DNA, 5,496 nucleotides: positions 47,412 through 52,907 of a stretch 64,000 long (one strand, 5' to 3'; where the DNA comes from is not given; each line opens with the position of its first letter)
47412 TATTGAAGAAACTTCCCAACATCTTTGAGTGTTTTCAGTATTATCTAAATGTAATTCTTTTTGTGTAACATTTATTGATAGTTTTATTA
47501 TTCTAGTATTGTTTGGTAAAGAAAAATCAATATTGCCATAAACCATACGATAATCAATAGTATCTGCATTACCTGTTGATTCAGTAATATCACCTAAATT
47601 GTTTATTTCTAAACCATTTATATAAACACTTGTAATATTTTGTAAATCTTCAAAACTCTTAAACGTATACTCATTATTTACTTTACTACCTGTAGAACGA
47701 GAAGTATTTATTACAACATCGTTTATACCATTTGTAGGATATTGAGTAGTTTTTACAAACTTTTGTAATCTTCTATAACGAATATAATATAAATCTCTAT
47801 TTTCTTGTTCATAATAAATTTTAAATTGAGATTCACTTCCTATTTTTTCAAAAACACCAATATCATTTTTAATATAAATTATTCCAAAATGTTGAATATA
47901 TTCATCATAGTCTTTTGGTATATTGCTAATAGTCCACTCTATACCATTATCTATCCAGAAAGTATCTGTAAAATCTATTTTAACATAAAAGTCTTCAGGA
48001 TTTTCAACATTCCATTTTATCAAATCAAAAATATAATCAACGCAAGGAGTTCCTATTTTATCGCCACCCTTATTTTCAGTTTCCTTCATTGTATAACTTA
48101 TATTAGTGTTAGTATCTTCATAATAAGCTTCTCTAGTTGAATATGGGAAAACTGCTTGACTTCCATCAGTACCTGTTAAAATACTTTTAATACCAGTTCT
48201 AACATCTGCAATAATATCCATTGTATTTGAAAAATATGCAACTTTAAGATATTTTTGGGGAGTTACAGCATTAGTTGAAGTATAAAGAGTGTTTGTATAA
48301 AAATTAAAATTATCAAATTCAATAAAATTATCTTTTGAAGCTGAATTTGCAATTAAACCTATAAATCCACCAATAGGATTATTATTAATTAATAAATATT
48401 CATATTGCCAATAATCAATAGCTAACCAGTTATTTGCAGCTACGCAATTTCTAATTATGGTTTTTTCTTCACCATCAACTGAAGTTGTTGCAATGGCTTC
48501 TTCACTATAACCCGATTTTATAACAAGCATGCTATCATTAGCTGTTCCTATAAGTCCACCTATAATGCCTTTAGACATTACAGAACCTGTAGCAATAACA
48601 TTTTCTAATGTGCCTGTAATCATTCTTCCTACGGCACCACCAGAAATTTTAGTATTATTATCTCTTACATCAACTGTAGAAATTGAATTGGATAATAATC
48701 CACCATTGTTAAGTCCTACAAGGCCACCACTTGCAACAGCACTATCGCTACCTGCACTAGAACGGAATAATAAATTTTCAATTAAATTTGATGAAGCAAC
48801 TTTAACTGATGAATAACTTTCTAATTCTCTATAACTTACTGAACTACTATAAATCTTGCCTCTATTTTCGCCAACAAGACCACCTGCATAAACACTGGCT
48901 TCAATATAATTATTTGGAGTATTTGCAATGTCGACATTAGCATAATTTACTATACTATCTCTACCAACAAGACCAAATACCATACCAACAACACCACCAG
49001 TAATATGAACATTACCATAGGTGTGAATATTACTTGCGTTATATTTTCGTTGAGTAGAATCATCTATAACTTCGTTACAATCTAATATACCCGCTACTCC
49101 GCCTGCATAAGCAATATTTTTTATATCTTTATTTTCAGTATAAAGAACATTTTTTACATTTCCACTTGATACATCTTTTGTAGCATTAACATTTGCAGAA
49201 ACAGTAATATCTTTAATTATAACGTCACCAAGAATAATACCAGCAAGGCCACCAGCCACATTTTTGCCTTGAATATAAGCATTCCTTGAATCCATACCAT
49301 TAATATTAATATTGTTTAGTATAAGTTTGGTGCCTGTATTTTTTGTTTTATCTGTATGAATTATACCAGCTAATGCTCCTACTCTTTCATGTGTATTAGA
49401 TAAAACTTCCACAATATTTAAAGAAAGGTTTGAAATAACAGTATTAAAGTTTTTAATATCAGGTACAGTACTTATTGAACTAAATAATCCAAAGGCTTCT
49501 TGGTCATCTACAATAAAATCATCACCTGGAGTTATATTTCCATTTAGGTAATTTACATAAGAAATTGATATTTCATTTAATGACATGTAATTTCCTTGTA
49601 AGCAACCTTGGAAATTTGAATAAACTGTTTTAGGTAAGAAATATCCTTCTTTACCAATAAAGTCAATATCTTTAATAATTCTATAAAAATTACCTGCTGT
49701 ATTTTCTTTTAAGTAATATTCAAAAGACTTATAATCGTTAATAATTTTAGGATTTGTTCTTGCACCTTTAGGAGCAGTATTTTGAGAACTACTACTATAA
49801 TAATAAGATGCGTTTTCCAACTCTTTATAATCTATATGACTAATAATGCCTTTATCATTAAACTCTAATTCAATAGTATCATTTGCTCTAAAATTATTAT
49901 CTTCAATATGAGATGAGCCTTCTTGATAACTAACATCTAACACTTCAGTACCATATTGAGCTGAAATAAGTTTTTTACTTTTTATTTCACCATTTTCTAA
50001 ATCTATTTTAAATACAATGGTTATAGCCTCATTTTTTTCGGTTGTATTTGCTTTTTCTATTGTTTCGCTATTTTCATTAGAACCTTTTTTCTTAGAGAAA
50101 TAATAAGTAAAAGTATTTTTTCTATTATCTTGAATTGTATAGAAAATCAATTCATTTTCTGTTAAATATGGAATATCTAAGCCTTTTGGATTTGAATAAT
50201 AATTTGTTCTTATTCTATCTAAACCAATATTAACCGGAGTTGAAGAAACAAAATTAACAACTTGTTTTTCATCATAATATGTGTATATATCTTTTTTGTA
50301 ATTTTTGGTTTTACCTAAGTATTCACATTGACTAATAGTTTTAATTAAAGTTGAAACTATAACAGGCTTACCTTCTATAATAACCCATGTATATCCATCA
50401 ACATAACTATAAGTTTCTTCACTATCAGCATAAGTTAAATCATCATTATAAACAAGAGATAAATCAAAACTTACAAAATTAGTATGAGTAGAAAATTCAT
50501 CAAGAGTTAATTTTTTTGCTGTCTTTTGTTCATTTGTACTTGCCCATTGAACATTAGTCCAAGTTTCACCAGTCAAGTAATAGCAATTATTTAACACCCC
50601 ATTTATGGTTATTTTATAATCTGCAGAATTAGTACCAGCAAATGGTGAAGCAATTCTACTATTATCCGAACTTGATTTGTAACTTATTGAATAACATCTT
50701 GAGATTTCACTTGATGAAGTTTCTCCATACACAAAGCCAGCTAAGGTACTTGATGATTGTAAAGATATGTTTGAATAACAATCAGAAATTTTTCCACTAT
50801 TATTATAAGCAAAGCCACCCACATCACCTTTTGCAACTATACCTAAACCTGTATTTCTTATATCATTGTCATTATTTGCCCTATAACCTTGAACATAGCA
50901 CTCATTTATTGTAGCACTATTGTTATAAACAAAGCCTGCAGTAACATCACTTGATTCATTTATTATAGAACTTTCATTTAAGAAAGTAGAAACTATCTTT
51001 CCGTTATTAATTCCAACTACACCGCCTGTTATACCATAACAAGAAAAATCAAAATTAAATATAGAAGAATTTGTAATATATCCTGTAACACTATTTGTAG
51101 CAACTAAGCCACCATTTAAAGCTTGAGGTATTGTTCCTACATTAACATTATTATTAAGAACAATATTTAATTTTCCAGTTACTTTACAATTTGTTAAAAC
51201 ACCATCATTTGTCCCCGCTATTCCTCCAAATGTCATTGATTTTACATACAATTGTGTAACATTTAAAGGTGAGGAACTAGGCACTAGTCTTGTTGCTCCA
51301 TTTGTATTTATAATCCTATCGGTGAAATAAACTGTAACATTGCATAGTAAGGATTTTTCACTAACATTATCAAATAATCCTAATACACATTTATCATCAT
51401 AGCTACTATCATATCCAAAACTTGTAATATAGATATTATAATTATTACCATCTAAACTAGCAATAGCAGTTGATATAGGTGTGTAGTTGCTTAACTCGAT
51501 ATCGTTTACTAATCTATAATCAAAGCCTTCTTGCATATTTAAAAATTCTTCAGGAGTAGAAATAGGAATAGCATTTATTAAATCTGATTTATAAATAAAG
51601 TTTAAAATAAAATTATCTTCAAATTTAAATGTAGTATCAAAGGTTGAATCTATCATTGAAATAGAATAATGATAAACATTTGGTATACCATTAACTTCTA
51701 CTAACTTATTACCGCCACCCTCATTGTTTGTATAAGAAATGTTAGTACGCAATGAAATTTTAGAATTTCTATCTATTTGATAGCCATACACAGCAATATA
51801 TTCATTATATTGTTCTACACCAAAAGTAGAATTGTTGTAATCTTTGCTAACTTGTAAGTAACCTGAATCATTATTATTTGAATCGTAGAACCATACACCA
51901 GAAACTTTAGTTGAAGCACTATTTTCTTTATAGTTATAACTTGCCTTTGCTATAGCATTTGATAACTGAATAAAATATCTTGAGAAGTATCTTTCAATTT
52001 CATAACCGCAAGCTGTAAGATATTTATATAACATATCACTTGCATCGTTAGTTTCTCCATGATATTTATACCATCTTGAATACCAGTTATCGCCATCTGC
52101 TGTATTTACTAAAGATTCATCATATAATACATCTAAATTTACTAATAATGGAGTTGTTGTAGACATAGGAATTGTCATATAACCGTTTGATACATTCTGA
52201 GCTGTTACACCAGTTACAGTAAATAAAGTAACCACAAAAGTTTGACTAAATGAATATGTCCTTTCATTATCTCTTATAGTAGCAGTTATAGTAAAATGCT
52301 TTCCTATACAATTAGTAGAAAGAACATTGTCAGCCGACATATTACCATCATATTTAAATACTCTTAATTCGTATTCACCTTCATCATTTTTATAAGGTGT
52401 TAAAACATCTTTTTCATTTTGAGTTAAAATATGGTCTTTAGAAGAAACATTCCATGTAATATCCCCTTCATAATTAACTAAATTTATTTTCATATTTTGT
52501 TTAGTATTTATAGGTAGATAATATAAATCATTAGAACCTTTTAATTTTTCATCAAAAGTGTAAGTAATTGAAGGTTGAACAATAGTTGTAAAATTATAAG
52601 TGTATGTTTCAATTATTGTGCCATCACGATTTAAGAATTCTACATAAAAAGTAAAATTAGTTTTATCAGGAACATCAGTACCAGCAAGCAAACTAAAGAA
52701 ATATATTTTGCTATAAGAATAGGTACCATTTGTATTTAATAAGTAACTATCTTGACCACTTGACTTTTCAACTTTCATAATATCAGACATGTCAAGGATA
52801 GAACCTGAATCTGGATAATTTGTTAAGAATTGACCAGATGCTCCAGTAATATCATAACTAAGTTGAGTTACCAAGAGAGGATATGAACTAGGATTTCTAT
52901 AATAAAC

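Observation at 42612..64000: Candidate novel two-protein surface system: CHAP-tipped GLUG protein followed by a 0.6-MDa lipid-anchored GLUG fibre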

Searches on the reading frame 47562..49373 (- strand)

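Call 68: search_protein_families(library=pfam, proteins=[window:47562-49373:-], max_evalue=0.5)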
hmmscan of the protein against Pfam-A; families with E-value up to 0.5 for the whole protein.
window:47562-49373:- (604 aa): 1 family
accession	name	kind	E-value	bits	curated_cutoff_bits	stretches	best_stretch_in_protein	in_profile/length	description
PF07581.17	Glug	-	0.15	12.9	20.5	0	212-236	2-27/28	The GLUG motif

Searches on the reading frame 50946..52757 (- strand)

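Call 68: search_protein_families(library=pfam, proteins=[window:50946-52757:-], max_evalue=0.5)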
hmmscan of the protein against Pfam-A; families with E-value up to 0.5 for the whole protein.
window:50946-52757:- (604 aa): 1 family
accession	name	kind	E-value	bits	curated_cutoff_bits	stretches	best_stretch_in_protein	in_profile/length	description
PF07581.17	Glug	-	0.012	16.4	20.5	1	509-530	4-27/28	The GLUG motif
